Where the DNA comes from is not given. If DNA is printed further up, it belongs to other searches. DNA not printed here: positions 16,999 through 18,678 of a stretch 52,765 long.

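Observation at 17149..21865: Orphan NifD/NifE-like protein co-operonic with a TonB-dependent receptor and a lipoprotein binding protein behind a sigma-54 promoter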

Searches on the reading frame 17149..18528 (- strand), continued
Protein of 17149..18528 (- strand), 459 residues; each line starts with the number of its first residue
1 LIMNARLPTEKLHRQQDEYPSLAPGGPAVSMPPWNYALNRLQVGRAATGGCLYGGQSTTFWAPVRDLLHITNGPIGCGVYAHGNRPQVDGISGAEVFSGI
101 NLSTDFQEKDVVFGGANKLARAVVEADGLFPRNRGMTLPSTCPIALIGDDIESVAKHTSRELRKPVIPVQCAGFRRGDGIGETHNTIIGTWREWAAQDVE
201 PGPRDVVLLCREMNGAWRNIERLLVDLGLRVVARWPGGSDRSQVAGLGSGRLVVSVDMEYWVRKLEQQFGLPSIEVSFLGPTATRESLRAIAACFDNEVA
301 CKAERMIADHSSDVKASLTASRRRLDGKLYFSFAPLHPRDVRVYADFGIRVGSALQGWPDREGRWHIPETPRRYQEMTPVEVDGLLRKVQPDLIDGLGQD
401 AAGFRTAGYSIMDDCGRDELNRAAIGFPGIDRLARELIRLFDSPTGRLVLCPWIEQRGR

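Call 46: search_protein_representatives(protein=window:17149-18522:-)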
Query: 457 residues. Proteins with E-value up to 0.001 (for the whole library): 548; up to 1e-10: 175; up to 1e-30: 18. The best 150 are listed.
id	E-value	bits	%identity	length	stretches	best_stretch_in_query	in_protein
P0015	5.5e-172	589.4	60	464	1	4-454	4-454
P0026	4.1e-133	461.3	58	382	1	95-452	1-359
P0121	5.1e-85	302.7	38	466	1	36-451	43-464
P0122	8.2e-77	275.6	38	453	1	13-443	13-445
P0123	3.3e-75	270.3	37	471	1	20-451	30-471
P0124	1.2e-62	228.9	34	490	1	19-452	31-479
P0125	1.8e-59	218.5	54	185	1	269-452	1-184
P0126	2.4e-47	178.5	32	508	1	54-451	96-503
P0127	1.1e-41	159.8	56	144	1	256-397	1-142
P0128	1.3e-37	146.4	45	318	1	45-226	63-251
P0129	2.7e-37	145.3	32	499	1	54-451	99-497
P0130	5.2e-37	144.4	34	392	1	88-410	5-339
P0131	1.4e-36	142.9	47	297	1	47-184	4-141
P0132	2.4e-36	142.2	49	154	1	299-445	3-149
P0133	4.9e-35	137.9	39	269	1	45-241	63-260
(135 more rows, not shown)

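Call 48: find_encoding_contigs(protein=P0121, flank=10000, max_places=2)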
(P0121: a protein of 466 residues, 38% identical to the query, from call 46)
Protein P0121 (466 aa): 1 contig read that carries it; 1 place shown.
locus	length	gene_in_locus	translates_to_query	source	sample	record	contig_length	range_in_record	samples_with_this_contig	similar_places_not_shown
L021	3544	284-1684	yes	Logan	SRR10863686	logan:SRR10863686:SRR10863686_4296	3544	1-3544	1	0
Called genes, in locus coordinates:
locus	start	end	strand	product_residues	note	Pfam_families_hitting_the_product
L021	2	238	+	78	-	?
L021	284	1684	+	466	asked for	PF00148:Oxidored_nitro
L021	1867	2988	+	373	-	PF01497:Peripla_BP_2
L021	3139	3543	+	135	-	?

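Call 49: find_encoding_contigs(protein=P0122, flank=10000, max_places=2)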
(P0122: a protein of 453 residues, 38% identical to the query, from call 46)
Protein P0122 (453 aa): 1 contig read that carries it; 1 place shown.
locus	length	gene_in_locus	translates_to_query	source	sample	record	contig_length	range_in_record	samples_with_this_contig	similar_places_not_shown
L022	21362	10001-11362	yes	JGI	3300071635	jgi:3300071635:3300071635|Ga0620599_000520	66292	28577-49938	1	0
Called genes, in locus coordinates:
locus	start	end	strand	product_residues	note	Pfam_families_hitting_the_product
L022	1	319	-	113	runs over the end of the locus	PF03139:AnfG_VnfG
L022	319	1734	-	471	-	PF00148:Oxidored_nitro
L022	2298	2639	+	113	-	PF02579:Nitro_FeMo-Co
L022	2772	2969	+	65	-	PF07862:Nif11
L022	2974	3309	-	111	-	-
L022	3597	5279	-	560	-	PF13185:GAF_2, PF01590:GAF, PF00158:Sigma54_activat, PF14532:Sigma54_activ_2, PF07728:AAA_5, PF25601:AAA_lid_14, PF02954:HTH_8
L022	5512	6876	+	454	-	PF00148:Oxidored_nitro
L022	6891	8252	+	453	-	PF00148:Oxidored_nitro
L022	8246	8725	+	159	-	PF02579:Nitro_FeMo-Co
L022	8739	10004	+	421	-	PF10649:DUF2478, PF13938:DUF4213, PF04016:DUF364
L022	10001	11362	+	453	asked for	PF00148:Oxidored_nitro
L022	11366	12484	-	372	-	PF13784:Fic_N (weak), PF02661:Fic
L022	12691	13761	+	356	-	-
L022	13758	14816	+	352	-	PF13343:SBP_bac_6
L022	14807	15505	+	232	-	PF02492:cobW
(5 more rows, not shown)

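Call 50: find_encoding_contigs(protein=P0123, flank=10000, max_places=2)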
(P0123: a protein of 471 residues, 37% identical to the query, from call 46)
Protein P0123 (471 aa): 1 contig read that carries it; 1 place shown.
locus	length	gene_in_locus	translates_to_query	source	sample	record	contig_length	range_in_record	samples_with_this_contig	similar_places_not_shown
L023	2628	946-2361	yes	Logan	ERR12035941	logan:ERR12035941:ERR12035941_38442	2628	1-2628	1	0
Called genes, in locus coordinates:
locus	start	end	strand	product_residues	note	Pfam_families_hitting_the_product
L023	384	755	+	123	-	-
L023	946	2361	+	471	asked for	PF00148:Oxidored_nitro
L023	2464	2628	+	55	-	?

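Call 63: predict_structure(alignment_id=A3)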
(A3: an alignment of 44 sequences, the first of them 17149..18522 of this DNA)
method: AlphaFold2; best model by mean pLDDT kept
length: 457 residues; sequences in the alignment: 44
mean_pLDDT: 79.2   pTM: 0.82
mean pLDDT of the five models: 79.2, 79.1, 78.9, 78.6, 77.9
residues with pLDDT >= 90: 188; 70-90: 159; 50-70: 43; < 50: 67
segments of 3 or more residues with pLDDT < 50: 1-5, 40-50, 72-112, 141-145, 455-457
pLDDT, mean of each block of 10 residues (from residue 1): 51 82 82 57 41 62 74 41 39 40 40 71 83 76 57 91 82 56 84 83 93 88 97 85 91 91 90 95 97 98 98 96 96 89 96 94 88 88 94 85 89 86 95 95 78 56
secondary structure, 60 per line:
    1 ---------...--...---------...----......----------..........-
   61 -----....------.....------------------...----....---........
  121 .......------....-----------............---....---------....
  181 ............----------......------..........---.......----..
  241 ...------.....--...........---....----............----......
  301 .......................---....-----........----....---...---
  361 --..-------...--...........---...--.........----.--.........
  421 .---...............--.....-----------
elements in order: E15-17 E27-29 H34-39 H50-59 E66-69 H76-80 E99-101 H106-109 H113-127 E134-137 H149-160 E164-167 H177-192 E203-208 H215-224 E228-234 H239-243 E250-254 H257-267 E271-274 H279-290 H295-323 E327-330 H336-343 E348-351 E355-357 H377-387 E391-393 H396-404 H412-421 H425-439 H442-446

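Call 66: fold_search(model_id=the predicted structure, library=pdb)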
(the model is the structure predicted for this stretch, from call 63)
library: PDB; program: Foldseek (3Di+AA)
matches with E <= 10: 926; with E <= 0.001: 181
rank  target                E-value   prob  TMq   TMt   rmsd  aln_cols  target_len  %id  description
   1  7uta_A                2.7e-30  1.00  0.72  0.71   4.9       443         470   32  CryoEM structure of Azotobacter vinelandii nitrogenase complex (2:1 FeP:MoFeP) inhibited by BeFx during catalytic N2 r (released 2022-08-17)
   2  7ut9_C                2.8e-30  1.00  0.73  0.71   4.9       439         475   33  CryoEM structure of Azotobacter vinelandii nitrogenase complex (1:1 FeP:MoFeP, ADP/ATP-bound) during catalytic N2 redu (released 2022-08-17)
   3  6o7l_C                2.8e-30  1.00  0.73  0.70   5.1       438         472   32  Nitrogenase MoFeP mutant S188A from Azotobacter vinelandii in the dithionite reduced state after redox cycling (released 2019-06-19)
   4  3k1a_C                4.0e-30  1.00  0.72  0.71   5.1       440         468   32  Insights into substrate binding at FeMo-cofactor in nitrogenase from the structure of an alpha-70Ile MoFe protein vari (released 2010-02-16)
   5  8e3t_A                6.1e-30  1.00  0.72  0.70   5.1       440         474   32  Gallium-reconstituted nitrogenase MoFeP mutant S188A from Azotobacter vinelandii after IDS oxidation (released 2022-12-14)
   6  9nsv_A                6.5e-30  1.00  0.73  0.71   5.3       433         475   33  CryoEM structure of ancestral nitrogenase MoFe-protein (released 2025-07-16)
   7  7uta_C                6.5e-30  1.00  0.72  0.70   5.3       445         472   31  CryoEM structure of Azotobacter vinelandii nitrogenase complex (2:1 FeP:MoFeP) inhibited by BeFx during catalytic N2 r (released 2022-08-17)
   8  4wzb_C                7.3e-30  1.00  0.72  0.70   5.2       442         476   32  Crystal Structure of MgAMPPCP-bound Av2-Av1 complex (released 2015-02-25)
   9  6o7q_C                8.7e-30  1.00  0.73  0.70   5.4       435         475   32  Nitrogenase MoFeP mutant S188A from Azotobacter vinelandii in the dithionite reduced state after redox cycling (released 2019-06-19)
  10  6cdk_A                9.2e-30  1.00  0.72  0.70   5.3       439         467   33  Characterization of the P1+ intermediate state of nitrogenase P-cluster (released 2018-05-09)
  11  9nsv_C                1.0e-29  1.00  0.72  0.69   5.4       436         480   32  CryoEM structure of ancestral nitrogenase MoFe-protein (released 2025-07-16)
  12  9hbn_A                1.2e-29  1.00  0.70  0.67   6.0       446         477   33  A. vinelandii nitrogenase MoFe protein Anc1b (released 2025-09-10)
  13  8bts_A                1.2e-29  1.00  0.74  0.71   5.3       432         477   32  Nitrogenase MoFe protein from A. vinelandii alpha double mutant C45A/L158C (released 2023-06-07)
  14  6o7l_A                1.2e-29  1.00  0.72  0.70   5.3       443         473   32  Nitrogenase MoFeP mutant S188A from Azotobacter vinelandii in the dithionite reduced state after redox cycling (released 2019-06-19)
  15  3k1a_A                1.2e-29  1.00  0.72  0.71   5.1       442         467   32  Insights into substrate binding at FeMo-cofactor in nitrogenase from the structure of an alpha-70Ile MoFe protein vari (released 2010-02-16)
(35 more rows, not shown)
